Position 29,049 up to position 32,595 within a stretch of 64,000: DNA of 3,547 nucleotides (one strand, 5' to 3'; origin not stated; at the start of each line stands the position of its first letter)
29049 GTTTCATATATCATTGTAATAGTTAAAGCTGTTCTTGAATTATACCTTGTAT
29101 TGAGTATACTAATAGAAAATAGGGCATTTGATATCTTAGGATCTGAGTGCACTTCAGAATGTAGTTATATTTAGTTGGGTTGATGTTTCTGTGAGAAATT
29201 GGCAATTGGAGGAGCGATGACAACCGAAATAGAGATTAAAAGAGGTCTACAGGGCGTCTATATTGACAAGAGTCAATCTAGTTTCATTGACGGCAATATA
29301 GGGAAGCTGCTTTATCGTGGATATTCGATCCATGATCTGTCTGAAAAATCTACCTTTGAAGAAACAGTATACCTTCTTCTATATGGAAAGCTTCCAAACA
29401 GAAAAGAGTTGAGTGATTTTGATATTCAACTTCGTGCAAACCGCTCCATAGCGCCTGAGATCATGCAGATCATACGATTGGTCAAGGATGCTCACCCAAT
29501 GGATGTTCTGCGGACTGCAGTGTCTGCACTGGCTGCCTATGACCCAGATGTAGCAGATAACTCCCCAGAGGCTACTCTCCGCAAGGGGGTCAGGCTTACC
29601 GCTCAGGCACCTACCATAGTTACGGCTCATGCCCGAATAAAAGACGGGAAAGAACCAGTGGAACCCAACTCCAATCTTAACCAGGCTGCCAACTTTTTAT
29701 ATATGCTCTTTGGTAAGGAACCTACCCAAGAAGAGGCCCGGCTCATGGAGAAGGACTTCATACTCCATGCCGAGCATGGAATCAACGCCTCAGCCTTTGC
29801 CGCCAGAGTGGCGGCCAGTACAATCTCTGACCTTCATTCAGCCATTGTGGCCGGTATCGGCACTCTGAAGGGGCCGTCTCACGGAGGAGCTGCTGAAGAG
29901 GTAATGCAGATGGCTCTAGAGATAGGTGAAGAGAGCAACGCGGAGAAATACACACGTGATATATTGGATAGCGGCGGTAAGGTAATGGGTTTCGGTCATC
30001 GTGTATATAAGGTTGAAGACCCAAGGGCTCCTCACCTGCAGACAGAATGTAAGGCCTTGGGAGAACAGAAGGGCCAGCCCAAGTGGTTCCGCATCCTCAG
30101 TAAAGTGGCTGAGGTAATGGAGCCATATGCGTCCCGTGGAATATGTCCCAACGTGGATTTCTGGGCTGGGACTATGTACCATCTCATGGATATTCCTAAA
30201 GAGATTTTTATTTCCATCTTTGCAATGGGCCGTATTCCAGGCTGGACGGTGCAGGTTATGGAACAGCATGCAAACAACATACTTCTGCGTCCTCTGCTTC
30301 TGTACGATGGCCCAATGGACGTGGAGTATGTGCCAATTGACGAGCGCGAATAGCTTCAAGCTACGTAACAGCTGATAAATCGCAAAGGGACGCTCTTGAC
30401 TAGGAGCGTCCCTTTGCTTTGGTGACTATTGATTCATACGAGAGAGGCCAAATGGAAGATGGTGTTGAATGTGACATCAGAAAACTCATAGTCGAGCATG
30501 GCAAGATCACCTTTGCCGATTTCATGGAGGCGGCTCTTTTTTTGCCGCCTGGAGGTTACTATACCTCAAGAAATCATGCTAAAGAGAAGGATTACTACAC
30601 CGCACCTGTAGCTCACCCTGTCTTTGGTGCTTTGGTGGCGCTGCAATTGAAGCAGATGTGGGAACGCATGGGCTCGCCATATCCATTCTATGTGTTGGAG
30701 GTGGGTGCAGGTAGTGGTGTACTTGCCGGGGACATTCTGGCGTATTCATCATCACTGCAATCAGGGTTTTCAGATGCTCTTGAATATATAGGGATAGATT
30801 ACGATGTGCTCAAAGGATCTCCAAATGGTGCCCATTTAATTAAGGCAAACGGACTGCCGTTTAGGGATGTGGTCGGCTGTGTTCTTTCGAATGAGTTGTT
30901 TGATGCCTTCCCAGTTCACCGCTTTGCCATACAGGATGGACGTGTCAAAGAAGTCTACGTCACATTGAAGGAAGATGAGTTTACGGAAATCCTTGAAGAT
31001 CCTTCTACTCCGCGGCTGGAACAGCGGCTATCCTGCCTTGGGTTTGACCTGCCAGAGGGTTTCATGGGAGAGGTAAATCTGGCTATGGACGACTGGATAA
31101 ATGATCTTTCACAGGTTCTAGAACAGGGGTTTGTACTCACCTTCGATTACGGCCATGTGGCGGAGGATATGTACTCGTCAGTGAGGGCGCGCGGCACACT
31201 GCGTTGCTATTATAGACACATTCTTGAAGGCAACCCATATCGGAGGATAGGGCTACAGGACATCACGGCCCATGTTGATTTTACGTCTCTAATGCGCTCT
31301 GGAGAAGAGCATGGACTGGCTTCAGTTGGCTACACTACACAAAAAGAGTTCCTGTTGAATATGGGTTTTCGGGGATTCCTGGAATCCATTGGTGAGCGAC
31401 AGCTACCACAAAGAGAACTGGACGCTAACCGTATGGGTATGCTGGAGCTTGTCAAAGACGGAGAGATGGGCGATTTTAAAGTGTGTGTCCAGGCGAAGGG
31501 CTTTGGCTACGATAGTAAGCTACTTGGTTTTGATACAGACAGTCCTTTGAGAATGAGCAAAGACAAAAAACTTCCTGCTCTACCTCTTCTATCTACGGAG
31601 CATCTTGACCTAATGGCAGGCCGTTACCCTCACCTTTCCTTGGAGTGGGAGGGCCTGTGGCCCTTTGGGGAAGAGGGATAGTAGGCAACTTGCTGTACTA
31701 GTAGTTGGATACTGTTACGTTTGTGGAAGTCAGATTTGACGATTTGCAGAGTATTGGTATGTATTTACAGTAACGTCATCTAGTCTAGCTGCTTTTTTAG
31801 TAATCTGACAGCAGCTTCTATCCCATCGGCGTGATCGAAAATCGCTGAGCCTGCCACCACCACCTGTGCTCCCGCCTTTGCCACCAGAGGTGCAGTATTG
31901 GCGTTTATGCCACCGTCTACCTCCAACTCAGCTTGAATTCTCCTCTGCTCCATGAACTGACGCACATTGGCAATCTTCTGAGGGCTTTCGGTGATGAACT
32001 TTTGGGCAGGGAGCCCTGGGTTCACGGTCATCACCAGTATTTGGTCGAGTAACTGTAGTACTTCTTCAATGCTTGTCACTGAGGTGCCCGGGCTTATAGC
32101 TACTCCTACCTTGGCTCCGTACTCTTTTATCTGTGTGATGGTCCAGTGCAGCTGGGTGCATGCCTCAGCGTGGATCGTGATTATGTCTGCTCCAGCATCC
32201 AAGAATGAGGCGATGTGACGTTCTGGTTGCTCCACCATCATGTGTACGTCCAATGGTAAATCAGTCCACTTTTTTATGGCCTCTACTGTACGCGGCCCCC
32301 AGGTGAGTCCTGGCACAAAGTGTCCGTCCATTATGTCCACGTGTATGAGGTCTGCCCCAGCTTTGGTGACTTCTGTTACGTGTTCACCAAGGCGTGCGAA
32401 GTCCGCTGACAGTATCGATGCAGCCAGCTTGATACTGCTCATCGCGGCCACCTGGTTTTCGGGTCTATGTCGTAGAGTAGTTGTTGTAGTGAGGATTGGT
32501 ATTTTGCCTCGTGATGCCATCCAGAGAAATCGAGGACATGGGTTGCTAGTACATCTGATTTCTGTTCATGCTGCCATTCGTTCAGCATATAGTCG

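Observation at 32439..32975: Standalone TIR-domain gene translationally coupled inside the arginine operon, between argH and rpe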

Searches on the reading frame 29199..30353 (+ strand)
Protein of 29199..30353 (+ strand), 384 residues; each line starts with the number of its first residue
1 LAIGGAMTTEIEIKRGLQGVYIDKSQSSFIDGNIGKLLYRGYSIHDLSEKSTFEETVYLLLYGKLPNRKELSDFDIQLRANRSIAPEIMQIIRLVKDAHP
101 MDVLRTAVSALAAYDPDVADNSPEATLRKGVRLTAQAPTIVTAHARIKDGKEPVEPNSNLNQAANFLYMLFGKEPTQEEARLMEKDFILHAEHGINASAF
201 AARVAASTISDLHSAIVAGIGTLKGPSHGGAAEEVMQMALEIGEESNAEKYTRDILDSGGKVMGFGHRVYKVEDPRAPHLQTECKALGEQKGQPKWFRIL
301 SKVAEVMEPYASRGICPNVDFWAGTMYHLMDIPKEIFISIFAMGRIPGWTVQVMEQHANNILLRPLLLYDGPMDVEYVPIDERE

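Call 71: search_protein_families(library=pfam, proteins=[window:29199-30353:+], max_evalue=0.00001)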
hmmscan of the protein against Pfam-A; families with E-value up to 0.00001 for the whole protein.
window:29199-30353:+ (384 aa): 1 family
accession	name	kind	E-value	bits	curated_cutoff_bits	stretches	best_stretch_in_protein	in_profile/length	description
PF00285.26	Citrate_synt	-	5.8e-127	424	27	1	16-365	1-356/357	Citrate synthase, C-terminal domain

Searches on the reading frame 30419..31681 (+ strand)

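Call 71: search_protein_families(library=pfam, proteins=[window:30419-31681:+], max_evalue=0.00001)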
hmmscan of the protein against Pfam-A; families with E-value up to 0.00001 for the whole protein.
window:30419-31681:+ (420 aa): 1 family
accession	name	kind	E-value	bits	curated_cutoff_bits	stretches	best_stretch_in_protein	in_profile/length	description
PF02636.23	Methyltransf_28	-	1.2e-51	176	23.3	1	72-306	1-249/249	Putative S-adenosyl-L-methionine-dependent methyltransferase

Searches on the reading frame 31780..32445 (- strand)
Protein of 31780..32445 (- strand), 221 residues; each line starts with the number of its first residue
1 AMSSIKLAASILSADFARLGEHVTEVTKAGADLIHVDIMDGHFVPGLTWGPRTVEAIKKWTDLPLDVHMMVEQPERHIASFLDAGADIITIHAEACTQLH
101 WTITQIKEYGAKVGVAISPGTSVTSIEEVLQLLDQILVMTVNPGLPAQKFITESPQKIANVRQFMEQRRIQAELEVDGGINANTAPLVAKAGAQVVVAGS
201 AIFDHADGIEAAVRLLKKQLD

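Call 5: search_protein_families(library=pfam, proteins=[window:31780-32445:-], max_evalue=1)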
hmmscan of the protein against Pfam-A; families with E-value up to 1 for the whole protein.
window:31780-32445:- (221 aa): 7 families
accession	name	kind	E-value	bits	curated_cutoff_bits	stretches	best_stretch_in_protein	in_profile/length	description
PF00834.25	Ribul_P_3_epim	-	2.2e-74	249.6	21.1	1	6-203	1-198/198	Ribulose-phosphate 3 epimerase family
PF00977.27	His_biosynth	-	8.3e-06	25.8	23.6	2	154-215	58-118/228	Histidine biosynthesis protein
PF01729.25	QRPTase_C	-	2e-05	24.8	23.1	1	155-202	111-158/169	Quinolinate phosphoribosyl transferase, C-terminal domain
PF00215.30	OMPdecase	-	0.00017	22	27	1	80-212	73-218/221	Orotidine 5'-phosphate decarboxylase / HUMPS family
PF25509.1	DUF7916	-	0.0017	17.9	27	0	75-107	182-213/296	Domain of unknown function (DUF7916)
PF09155.15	DUF1940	-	0.053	14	25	1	104-138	20-54/143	Domain of unknown function (DUF1940)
PF00478.31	IMPDH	-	0.22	10.9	25.6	0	19-89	105-170/345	IMP dehydrogenase / GMP reductase domain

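Call 20: find_related_loci(query=window:31780-32445:-, collection=genome_contigs, flank=4000)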
Query window:31780-32445:- (221 aa) in genome_contigs; peptide patterns used: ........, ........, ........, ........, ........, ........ (x = any residue, [..] = any of these).
600 stretches matched a pattern (row limit reached: there are more); 596 encode a relative of the query (tblastn E <= 1e-3); the best 80 are kept; 80 distinct loci.
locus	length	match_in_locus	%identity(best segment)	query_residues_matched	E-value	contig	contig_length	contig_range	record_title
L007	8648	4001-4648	51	5-220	8e-73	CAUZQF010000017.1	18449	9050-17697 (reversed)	MAG: Dehalococcoidia bacterium isolate CB9_331.94 genome assembly, contig: Ga0302133_10000934, whole genome shotgun sequ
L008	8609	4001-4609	52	5-207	5e-71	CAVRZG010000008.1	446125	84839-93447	MAG: uncultured Nitrospiraceae bacterium isolate MFD05942.bin.3.50 genome assembly, contig: contig_13576, whole genome s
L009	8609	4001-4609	51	5-207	2e-69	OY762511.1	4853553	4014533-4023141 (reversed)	MAG: uncultured Acidaminobacter sp. isolate eb0b3795-456d-4346-a6b9-bf51d2f12fe3 genome assembly, chromosome: 1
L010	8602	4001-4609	52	5-207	7e-69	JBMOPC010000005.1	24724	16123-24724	MAG: Bacillota bacterium isolate Betzabe_MAG118 MAG118_5, whole genome shotgun sequence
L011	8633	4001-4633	49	10-220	2e-68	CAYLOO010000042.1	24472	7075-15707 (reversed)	MAG TPA_asm: uncultured Anaerolineaceae bacterium isolate binchicken_co116_297 genome assembly, contig: NODE_1879_length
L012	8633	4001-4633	50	5-215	2e-66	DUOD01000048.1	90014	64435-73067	MAG TPA_asm: Clostridiales bacterium isolate AS08sgBPME_141 209804_AS08, whole genome shotgun sequence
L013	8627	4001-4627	52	7-215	1e-66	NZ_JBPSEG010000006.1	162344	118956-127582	Melioribacter sp. Ez-97 6, whole genome shotgun sequence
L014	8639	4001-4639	50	5-217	4e-66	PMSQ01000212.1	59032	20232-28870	MAG: Acidobacteriaceae bacterium isolate palsa_122 73.20110700_P1M.4_contig_125, whole genome shotgun sequence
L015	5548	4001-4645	47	5-220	4e-66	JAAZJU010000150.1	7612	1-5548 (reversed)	MAG: Clostridia bacterium isolate AS21ysBPME_41 119671_AS21, whole genome shotgun sequence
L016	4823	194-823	50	3-213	2e-65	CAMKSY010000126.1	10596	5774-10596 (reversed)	MAG: uncultured Pelosinus sp. isolate SRR12377472_bin.15_metawrap_v1.3_MAG genome assembly, contig: SRR12377472_1568, wh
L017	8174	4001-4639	50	7-220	1e-65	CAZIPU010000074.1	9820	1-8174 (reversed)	MAG TPA_asm: uncultured Syntrophales bacterium isolate binchicken_co20_416 genome assembly, contig: NODE_12517_length_98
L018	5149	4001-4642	47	5-219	1e-65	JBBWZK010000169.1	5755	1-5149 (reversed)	MAG: Blastocatellia bacterium isolate Holy_42 scaffold_991702, whole genome shotgun sequence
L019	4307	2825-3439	50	7-211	2e-65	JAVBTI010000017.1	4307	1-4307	MAG: Deferribacterales bacterium isolate EPI_MAG_00246 c_000008408568, whole genome shotgun sequence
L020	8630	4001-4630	51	7-217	2e-65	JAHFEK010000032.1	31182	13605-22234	MAG: Nitrospinales bacterium isolate nzgw267 NODE_2084_length_31183_cov_4.484064, whole genome shotgun sequence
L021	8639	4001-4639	48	5-217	3e-65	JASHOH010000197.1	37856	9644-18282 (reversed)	MAG: Candidatus Sulfotelmatobacter sp. isolate JOPF018 JOPF_N04C_contig_171207, whole genome shotgun sequence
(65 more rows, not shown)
